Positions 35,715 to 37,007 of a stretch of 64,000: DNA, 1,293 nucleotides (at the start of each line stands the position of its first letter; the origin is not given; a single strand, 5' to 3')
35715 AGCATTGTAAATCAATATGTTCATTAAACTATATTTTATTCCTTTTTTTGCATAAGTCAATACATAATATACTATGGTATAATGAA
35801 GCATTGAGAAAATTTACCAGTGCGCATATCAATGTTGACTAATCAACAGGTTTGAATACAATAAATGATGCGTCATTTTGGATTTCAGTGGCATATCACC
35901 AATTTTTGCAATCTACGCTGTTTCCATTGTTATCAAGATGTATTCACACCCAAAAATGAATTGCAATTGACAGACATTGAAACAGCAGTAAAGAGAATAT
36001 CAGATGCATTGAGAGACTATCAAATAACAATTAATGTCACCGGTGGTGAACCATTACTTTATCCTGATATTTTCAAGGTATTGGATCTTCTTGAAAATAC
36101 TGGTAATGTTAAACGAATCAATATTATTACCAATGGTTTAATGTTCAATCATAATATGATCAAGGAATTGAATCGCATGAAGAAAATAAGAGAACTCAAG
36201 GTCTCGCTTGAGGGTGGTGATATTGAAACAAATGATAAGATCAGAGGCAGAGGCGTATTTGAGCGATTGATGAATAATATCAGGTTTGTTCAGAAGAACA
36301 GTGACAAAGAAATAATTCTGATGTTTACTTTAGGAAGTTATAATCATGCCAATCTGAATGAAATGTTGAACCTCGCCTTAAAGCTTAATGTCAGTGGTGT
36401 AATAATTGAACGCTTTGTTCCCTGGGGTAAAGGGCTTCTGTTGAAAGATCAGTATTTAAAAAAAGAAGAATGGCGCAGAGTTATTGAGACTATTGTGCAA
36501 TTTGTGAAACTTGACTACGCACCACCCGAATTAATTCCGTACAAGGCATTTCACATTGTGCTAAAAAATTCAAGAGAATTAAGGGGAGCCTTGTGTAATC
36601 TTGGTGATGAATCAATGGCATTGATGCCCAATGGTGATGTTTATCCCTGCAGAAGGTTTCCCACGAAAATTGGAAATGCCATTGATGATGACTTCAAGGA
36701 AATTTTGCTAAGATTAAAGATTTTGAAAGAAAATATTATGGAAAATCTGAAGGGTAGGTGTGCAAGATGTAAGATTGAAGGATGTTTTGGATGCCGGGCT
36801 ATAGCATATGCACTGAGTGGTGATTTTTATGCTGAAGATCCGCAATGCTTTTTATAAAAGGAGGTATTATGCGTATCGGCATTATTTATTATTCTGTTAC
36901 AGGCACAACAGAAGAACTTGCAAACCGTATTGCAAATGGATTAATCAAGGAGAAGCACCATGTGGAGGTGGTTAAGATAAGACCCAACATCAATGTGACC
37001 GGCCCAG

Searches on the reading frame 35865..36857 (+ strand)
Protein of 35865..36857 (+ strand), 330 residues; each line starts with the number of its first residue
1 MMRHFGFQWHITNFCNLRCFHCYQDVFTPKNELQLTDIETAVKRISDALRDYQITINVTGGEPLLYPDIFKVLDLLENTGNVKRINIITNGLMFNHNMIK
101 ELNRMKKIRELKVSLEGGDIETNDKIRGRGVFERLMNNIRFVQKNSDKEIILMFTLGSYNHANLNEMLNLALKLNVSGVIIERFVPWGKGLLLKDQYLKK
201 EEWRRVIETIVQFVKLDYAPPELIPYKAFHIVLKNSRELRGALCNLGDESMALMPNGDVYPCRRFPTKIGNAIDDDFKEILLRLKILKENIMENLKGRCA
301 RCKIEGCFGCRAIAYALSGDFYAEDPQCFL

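Call 48: search_protein_families(library=pfam, proteins=[window:35865-36857:+], max_evalue=0.00001)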
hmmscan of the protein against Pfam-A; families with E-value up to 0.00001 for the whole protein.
window:35865-36857:+ (330 aa): 3 families
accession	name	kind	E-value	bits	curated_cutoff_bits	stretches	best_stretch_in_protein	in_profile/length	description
PF04055.27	Radical_SAM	-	2e-21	77.3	29.5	1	11-170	3-165/166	Radical SAM superfamily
PF13186.11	SPASM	-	1.4e-07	32.1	21.5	1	244-302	1-66/67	Iron-sulfur cluster-binding domain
PF13353.11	Fer4_12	-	2.2e-06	28.5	22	1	14-117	14-115/137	4Fe-4S single cluster domain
